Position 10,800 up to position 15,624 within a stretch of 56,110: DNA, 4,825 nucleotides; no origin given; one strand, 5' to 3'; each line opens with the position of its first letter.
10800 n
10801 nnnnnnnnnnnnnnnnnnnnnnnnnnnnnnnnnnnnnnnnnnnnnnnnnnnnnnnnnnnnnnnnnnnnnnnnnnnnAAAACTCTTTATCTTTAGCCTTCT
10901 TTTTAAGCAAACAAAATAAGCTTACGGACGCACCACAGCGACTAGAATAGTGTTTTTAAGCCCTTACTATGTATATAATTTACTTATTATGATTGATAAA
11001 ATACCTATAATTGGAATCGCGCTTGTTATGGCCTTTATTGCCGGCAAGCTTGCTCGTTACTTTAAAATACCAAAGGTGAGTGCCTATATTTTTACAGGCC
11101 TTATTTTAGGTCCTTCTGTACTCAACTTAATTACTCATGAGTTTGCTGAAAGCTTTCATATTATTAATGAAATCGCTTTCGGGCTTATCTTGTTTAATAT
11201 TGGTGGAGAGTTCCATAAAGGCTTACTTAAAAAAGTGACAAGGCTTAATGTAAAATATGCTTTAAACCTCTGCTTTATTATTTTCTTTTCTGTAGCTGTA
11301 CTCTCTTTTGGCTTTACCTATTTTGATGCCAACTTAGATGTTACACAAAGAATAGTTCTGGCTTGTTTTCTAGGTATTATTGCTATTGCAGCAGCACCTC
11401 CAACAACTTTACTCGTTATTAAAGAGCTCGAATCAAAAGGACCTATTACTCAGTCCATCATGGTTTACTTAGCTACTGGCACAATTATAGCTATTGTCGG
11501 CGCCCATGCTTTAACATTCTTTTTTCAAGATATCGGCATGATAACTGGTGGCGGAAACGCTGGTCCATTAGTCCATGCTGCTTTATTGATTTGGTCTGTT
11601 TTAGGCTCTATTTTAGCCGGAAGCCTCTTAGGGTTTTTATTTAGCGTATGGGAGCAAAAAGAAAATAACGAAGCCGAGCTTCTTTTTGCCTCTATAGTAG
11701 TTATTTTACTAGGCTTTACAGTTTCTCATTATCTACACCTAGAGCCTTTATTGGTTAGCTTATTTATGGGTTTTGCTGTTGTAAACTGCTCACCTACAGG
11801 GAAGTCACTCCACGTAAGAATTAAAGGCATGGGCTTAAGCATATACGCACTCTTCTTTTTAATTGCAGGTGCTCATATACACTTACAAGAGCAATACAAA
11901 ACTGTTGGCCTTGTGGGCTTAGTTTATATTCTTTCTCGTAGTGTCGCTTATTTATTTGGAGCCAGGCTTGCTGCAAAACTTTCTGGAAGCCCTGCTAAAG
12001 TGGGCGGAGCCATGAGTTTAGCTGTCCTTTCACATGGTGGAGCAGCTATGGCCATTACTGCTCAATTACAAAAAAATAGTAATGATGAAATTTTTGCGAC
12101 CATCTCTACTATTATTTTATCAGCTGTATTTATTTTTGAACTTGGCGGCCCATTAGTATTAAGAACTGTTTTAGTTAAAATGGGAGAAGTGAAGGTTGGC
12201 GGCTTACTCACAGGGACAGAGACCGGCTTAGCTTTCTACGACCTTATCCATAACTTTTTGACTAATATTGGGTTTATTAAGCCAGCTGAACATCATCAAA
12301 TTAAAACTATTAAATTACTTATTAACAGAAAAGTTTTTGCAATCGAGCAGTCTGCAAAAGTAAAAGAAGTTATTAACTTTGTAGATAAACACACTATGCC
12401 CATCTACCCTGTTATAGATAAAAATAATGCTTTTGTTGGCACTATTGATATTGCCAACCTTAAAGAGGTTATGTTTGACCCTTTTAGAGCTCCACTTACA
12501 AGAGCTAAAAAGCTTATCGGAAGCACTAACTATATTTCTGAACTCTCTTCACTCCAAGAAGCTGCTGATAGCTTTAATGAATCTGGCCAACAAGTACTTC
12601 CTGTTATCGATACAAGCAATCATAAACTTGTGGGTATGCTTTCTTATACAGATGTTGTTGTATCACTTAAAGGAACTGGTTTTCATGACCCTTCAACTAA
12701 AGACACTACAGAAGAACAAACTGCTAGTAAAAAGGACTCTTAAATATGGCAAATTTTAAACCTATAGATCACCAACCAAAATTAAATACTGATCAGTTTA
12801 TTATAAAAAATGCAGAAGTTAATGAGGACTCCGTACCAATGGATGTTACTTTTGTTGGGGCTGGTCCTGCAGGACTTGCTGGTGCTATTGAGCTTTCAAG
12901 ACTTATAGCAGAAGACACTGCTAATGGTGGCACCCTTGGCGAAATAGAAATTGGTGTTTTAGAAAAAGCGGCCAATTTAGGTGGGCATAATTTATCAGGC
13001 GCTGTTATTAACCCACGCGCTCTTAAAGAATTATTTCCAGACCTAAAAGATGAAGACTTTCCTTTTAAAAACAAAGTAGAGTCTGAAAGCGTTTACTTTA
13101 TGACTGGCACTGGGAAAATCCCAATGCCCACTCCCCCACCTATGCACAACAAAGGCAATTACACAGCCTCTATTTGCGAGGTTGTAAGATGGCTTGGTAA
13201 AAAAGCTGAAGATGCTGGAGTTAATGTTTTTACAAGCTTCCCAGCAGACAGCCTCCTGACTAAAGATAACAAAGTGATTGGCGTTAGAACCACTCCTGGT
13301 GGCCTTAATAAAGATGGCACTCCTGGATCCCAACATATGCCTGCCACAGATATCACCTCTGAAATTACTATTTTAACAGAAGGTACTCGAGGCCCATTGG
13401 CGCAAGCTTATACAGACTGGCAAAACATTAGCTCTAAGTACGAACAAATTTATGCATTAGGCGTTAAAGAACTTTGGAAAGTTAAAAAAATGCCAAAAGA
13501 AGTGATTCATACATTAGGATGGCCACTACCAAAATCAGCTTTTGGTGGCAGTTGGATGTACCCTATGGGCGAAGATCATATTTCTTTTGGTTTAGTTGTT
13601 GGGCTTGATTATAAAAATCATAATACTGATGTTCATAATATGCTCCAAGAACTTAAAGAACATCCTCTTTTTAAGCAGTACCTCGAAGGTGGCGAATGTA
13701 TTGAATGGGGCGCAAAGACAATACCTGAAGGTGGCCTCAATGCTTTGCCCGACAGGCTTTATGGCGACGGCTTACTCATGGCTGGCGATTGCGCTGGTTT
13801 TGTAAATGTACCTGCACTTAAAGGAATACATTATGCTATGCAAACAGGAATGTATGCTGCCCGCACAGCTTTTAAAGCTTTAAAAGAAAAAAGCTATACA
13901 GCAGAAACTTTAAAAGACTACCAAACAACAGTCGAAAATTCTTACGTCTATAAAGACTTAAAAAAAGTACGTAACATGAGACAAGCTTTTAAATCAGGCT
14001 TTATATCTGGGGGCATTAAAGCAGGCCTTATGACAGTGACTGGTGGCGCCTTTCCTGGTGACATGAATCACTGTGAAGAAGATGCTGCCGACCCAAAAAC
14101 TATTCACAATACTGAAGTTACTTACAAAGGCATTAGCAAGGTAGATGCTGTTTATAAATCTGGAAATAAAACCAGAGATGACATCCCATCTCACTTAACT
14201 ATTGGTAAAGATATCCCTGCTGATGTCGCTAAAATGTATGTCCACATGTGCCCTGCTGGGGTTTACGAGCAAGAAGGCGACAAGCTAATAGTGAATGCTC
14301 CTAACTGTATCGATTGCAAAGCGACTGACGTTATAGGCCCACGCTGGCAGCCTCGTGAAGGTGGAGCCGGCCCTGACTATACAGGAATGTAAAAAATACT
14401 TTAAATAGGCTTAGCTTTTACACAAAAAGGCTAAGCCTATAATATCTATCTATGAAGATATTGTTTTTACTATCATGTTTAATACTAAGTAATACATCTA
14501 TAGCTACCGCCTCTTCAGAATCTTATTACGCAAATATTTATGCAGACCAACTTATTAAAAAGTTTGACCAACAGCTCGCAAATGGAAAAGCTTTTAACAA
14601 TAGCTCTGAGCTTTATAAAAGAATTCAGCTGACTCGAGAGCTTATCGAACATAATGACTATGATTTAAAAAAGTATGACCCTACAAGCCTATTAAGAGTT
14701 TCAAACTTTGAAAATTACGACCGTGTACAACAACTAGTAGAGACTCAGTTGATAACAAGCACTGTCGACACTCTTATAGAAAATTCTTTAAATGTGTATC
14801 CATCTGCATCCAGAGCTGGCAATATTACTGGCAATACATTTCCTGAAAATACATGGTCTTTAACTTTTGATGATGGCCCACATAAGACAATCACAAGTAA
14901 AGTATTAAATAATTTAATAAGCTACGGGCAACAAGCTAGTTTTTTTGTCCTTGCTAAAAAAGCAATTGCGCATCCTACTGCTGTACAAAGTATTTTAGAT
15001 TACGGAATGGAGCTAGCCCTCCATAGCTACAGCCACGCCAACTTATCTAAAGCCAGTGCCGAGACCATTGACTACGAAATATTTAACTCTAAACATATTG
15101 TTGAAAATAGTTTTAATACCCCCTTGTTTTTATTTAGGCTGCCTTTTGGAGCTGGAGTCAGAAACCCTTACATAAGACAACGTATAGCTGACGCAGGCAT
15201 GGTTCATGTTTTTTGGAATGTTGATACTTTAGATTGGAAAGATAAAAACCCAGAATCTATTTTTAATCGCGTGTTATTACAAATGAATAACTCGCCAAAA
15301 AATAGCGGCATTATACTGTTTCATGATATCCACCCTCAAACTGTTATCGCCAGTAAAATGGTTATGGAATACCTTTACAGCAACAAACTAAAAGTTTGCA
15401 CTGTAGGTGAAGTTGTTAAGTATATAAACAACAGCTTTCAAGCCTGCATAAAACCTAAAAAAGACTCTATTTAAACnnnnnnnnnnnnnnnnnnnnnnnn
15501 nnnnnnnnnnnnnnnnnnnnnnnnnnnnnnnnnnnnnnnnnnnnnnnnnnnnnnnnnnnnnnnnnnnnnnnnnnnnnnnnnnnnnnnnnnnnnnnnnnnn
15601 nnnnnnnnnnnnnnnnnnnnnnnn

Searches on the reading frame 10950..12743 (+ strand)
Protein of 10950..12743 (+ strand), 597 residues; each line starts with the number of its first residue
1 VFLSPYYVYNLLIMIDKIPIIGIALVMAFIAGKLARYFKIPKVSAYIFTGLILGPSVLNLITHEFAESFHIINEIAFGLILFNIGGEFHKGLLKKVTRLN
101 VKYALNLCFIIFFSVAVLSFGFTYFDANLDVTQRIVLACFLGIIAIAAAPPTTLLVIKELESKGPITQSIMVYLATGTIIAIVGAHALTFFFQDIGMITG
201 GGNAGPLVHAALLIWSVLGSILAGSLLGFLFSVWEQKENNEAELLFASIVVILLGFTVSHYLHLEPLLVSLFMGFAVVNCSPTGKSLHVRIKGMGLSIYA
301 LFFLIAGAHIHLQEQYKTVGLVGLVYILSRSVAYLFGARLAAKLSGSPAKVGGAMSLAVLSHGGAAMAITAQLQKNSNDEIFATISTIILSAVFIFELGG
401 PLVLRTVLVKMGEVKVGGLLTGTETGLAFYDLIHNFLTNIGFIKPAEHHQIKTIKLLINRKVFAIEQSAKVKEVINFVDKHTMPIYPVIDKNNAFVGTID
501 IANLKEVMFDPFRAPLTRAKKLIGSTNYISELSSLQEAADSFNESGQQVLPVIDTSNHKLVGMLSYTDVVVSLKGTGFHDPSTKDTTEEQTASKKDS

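Call 63: search_protein_families(library=pfam, proteins=[window:10950-12743:+], max_evalue=0.00001)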
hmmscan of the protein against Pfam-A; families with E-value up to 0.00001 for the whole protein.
window:10950-12743:+ (597 aa): 2 families
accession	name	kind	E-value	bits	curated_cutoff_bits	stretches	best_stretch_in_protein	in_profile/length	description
PF00999.27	Na_H_Exchanger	-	8.9e-22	77.9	26.2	1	26-393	2-363/375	Sodium/hydrogen exchanger, transmembrane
PF00571.33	CBS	-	2e-09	38.1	24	0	529-572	12-54/57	CBS domain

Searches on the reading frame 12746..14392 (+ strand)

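Call 63: search_protein_families(library=pfam, proteins=[window:12746-14392:+], max_evalue=0.00001)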
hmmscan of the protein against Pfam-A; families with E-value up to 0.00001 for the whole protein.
window:12746-14392:+ (548 aa): 2 families
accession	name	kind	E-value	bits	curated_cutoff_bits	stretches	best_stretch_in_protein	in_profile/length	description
PF21162.3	ETFQO_UQ-bd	-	2.1e-27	95.9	27.7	1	236-326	1-96/96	ETF-QO, ubiquinone-binding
PF05187.19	Fer4_ETF_QO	-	1.5e-09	38.4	24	1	465-546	7-104/104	Electron transfer flavoprotein-ubiquinone oxidoreductase, 4Fe-4S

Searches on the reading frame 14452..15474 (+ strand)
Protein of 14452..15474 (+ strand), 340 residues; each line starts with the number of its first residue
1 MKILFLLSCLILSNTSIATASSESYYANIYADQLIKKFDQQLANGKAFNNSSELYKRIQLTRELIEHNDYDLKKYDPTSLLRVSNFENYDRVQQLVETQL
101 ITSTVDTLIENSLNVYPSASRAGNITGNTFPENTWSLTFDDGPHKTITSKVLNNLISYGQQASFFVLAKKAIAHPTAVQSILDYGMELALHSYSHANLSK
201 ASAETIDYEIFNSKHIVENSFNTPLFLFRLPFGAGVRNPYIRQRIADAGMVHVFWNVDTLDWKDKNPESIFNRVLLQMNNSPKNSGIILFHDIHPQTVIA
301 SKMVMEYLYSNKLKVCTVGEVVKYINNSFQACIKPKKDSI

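Call 83: search_protein_families(library=pfam, proteins=[window:14452-15474:+], max_evalue=0.0001)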
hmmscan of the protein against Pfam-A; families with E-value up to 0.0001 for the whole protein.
window:14452-15474:+ (340 aa): 1 family
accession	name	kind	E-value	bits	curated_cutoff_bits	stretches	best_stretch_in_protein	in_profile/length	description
PF01522.26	Polysacc_deac_1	-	5.6e-24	84.9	23.1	1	128-251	2-122/124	Polysaccharide deacetylase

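Call 94: search_protein_families(library=ncbifam, proteins=[window:14452-15474:+], max_evalue=0.00001)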
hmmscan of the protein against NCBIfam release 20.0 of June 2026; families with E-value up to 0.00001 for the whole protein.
window:14452-15474:+ (340 aa): 8 families
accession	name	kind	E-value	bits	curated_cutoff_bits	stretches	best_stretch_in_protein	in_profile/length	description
TIGR02764.1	spore_ybaN_pdaB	equivalog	6.2e-31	107.7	237.4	1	134-321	7-190/191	polysaccharide deacetylase family sporulation protein PdaB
NF045820.1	PgAcgDacpgdA_Strep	equivalog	4.9e-28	98.1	800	1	136-322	271-448/463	peptidoglycan-N-acetylglucosamine deacetylase PgdA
TIGR04243.1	nodulat_NodB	equivalog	1.2e-24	86.9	240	1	136-298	5-162/197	chitooligosaccharide deacetylase NodB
NF045821.1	PgAcgDacpgdA1_Bac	equivalog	8.2e-24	83.9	400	1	133-291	88-240/282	peptidoglycan-N-acetylglucosamine deacetylase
NF045822.1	PgAcgDacpgdA2_Bac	equivalog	1.8e-19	70.2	400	1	137-310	74-250/274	peptidoglycan-N-acetylglucosamine deacetylase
TIGR02873.1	spore_ylxY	hypoth_equivalog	1.1e-18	67.4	391.5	1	149-321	101-266/268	probable sporulation protein, polysaccharide deacetylase family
TIGR02884.1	spore_pdaA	equivalog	1.8e-13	50.7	298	1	133-313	37-215/224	delta-lactam-biosynthetic de-N-acetylase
TIGR03006.1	pepcterm_polyde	equivalog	5.6e-10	38.8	276.2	1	148-250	36-139/272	XrtA system polysaccharide deacetylase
